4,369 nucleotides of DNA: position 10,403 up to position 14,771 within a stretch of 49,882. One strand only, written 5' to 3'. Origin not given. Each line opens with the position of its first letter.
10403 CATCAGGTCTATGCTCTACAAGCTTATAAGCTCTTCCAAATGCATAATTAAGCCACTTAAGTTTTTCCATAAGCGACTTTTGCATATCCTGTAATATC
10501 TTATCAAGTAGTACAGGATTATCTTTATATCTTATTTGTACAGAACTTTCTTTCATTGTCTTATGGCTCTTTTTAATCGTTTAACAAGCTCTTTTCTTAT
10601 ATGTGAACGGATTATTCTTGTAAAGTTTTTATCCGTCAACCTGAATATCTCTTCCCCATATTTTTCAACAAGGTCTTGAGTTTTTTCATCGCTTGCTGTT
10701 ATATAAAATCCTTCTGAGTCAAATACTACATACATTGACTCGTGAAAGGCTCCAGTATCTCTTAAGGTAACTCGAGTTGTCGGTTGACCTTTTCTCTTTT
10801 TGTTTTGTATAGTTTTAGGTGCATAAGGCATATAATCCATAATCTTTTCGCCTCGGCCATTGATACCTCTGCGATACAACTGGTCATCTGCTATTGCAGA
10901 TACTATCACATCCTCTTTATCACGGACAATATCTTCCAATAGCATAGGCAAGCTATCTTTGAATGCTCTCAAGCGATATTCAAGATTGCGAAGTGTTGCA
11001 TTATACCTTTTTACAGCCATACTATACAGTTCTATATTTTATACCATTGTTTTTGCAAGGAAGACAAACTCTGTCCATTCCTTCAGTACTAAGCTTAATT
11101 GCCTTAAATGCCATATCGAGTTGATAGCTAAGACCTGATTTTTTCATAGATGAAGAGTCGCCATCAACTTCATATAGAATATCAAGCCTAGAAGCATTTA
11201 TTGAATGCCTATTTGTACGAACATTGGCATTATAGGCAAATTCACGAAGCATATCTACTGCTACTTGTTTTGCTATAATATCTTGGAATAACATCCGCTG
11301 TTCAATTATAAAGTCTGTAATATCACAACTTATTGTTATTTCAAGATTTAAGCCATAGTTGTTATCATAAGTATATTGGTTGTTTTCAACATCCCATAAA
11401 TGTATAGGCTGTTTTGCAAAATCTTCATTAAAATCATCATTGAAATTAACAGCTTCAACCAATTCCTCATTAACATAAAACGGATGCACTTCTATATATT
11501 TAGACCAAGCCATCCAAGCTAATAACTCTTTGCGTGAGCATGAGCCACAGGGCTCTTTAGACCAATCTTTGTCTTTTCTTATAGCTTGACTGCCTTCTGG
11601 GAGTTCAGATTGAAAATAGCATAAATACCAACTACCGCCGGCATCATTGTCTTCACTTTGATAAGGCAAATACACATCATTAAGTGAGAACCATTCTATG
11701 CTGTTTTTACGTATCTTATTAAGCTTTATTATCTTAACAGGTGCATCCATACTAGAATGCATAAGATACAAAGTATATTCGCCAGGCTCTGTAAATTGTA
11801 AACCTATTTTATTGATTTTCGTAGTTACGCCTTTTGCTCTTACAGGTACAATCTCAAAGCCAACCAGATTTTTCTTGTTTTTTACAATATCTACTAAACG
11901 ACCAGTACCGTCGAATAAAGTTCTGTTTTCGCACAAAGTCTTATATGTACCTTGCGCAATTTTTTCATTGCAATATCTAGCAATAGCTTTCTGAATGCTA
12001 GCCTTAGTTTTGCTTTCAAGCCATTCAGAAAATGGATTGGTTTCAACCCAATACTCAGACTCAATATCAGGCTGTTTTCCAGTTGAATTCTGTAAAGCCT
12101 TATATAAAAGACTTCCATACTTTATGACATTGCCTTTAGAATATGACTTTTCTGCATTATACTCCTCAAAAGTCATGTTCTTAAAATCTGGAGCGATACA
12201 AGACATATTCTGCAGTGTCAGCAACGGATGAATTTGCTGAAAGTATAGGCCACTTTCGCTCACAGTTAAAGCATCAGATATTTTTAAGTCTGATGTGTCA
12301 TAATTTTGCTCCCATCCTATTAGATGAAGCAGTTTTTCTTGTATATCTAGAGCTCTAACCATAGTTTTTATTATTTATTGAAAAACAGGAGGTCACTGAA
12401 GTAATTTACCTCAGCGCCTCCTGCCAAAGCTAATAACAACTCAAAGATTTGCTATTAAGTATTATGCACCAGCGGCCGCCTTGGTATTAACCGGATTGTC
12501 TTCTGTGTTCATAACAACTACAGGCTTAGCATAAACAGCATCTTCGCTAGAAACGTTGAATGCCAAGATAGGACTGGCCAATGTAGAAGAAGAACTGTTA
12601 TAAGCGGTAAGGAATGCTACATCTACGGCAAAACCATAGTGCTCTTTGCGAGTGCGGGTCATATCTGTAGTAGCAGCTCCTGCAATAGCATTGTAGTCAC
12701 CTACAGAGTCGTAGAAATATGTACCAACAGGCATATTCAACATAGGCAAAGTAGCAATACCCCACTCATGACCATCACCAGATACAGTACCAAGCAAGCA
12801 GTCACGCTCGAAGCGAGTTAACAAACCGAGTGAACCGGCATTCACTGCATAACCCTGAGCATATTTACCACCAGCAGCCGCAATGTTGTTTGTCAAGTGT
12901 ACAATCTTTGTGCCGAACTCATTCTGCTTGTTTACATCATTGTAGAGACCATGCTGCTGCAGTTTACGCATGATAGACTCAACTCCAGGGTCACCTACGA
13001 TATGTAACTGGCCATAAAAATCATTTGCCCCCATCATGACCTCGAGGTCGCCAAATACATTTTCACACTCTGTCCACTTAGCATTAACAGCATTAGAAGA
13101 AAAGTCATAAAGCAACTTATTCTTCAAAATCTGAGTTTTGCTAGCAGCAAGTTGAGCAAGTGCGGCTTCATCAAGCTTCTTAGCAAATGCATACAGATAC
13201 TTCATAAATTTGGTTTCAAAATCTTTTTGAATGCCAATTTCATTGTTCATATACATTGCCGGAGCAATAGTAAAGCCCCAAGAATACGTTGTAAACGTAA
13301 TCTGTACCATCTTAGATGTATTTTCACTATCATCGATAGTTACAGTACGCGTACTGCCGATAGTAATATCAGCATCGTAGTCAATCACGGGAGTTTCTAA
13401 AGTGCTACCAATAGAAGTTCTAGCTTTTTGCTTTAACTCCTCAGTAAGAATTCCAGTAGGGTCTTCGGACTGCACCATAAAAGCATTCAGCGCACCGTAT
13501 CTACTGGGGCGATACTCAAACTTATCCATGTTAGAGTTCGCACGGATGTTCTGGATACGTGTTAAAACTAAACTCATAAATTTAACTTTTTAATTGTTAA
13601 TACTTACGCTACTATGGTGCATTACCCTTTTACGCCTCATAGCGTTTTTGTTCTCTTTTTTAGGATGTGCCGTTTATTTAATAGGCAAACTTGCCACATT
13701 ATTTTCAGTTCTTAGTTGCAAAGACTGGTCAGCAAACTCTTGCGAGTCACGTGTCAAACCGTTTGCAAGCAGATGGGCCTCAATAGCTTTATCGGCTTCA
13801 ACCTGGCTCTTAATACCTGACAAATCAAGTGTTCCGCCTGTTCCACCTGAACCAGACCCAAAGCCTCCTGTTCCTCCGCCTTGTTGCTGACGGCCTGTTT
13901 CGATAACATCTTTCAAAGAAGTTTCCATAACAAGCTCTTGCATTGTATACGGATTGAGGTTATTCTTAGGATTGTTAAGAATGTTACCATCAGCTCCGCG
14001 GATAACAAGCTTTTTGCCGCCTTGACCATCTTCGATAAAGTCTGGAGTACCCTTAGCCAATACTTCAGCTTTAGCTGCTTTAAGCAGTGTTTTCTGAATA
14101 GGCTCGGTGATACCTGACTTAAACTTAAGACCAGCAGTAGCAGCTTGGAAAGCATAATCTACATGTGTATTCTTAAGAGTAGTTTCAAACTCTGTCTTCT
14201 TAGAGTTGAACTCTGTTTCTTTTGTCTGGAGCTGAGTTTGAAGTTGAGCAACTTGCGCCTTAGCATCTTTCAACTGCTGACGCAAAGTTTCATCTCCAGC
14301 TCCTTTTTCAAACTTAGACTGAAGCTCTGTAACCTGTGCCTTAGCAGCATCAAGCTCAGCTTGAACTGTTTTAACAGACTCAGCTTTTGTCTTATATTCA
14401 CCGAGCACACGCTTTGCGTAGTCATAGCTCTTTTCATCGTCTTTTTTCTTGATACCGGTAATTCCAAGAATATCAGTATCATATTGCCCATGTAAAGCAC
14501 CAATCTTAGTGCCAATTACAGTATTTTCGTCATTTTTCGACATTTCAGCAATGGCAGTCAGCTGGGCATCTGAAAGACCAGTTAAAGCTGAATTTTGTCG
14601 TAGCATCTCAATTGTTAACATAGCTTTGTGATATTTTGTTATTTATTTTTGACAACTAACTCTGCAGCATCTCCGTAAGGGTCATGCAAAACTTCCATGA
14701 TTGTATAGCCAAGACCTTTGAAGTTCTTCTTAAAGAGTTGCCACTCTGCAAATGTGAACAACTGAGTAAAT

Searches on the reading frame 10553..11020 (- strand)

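Call 18: search_protein_families(library=phrogs, proteins=[window:10553-11020:-], max_evalue=0.00001)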
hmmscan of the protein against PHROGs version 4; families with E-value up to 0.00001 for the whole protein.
window:10553-11020:- (155 aa): 1 family
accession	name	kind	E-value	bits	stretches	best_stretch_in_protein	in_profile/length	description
phrog_6195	-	tail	2.9e-36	125.5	1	12-153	6-145/147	tail protein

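Call 67: search_protein_families(library=pfam, proteins=[window:10553-11020:-], max_evalue=0.01)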
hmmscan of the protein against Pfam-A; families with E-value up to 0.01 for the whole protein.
window:10553-11020:- (155 aa): 0 families

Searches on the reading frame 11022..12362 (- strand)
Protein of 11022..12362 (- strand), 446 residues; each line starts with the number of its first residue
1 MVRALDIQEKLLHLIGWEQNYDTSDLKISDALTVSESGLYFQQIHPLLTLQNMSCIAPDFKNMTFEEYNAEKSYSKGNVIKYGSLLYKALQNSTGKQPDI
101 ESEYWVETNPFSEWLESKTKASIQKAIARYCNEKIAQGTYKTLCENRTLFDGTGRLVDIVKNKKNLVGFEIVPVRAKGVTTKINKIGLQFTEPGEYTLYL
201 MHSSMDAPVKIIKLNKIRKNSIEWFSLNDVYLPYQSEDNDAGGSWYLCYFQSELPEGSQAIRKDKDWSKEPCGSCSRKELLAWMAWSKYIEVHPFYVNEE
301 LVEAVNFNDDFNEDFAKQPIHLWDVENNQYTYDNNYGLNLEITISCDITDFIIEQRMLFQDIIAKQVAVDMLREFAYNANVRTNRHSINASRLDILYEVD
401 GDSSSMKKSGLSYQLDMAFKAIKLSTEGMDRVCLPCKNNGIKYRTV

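Call 18: search_protein_families(library=phrogs, proteins=[window:11022-12362:-], max_evalue=0.00001)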
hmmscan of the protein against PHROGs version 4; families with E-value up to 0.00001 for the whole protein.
window:11022-12362:- (446 aa): 1 family
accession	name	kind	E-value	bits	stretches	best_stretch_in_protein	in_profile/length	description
phrog_8189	-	unknown function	2e-141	472.9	1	1-446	1-420/421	-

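Call 60: search_protein_families(library=pfam, proteins=[window:11022-12362:-], max_evalue=0.01)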
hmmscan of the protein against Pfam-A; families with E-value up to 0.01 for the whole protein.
window:11022-12362:- (446 aa): 0 families

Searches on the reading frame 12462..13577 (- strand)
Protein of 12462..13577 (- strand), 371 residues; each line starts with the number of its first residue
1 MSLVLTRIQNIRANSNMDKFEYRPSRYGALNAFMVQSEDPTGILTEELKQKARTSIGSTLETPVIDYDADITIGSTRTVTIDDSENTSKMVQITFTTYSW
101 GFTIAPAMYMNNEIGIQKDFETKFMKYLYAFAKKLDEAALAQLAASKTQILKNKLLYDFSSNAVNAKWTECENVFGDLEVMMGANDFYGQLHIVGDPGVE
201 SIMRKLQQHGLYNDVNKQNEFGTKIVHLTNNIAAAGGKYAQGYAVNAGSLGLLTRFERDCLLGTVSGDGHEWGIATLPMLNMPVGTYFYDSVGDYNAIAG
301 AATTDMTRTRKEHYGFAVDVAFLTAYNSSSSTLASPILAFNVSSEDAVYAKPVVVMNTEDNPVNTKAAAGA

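Call 18: search_protein_families(library=phrogs, proteins=[window:12462-13577:-], max_evalue=0.00001)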
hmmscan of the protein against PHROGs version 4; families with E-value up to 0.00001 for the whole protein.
window:12462-13577:- (371 aa): 1 family
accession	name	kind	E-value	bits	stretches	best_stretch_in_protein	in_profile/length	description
phrog_7231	-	head and packaging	2.2e-120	402.8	1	1-344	1-348/349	virion structural protein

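Call 60: search_protein_families(library=pfam, proteins=[window:12462-13577:-], max_evalue=0.01)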
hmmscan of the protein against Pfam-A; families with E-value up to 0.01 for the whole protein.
window:12462-13577:- (371 aa): 0 families

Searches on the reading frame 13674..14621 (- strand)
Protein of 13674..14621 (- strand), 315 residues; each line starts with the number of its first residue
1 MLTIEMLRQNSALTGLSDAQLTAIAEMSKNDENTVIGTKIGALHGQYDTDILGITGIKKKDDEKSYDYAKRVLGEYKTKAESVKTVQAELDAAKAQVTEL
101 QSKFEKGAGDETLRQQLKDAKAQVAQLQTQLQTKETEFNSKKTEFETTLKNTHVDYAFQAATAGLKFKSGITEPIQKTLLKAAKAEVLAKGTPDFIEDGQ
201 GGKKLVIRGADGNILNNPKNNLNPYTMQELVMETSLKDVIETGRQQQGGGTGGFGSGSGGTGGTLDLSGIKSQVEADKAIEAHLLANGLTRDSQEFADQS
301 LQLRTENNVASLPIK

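Call 18: search_protein_families(library=phrogs, proteins=[window:13674-14621:-], max_evalue=0.00001)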
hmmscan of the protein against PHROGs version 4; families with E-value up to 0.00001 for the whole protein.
window:13674-14621:- (315 aa): 1 family
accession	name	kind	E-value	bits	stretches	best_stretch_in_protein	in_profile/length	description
phrog_7970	-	head and packaging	8.4e-65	220.2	1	1-314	2-318/319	virion structural protein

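Call 60: search_protein_families(library=pfam, proteins=[window:13674-14621:-], max_evalue=0.01)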
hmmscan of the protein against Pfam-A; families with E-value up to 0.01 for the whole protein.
window:13674-14621:- (315 aa): 8 families
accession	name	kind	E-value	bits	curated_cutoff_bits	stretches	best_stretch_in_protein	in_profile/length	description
PF06810.17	Phage_scaffold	-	0.0014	19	35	0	67-169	26-110/170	Phage capsid assembly scaffolding protein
PF06013.18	WXG100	-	0.0021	18.7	27.3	1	80-148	17-84/86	Proteins of 100 residues with WXG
PF15035.11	Rootletin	-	0.0026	18.2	36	1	61-153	66-149/188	Ciliary rootlet component, centrosome cohesion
PF14282.11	FlxA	-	0.0028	18.2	26.3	1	83-146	26-87/101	FlxA-like protein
PF20732.2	NamZ_C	-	0.0041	18.3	25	1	80-144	81-148/152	Exo-beta-N-acetylmuramidase NamZ, C-terminal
PF04849.18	HAP1_N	-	0.0048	16.6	33.9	1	75-153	223-298/307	HAP1 N-terminal conserved region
PF02321.23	OEP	-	0.005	17.1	22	1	75-147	115-184/187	Outer membrane efflux protein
PF07200.18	Mod_r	-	0.0074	16.7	30.1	0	75-145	20-91/146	Modifier of rudimentary (Mod(r)) protein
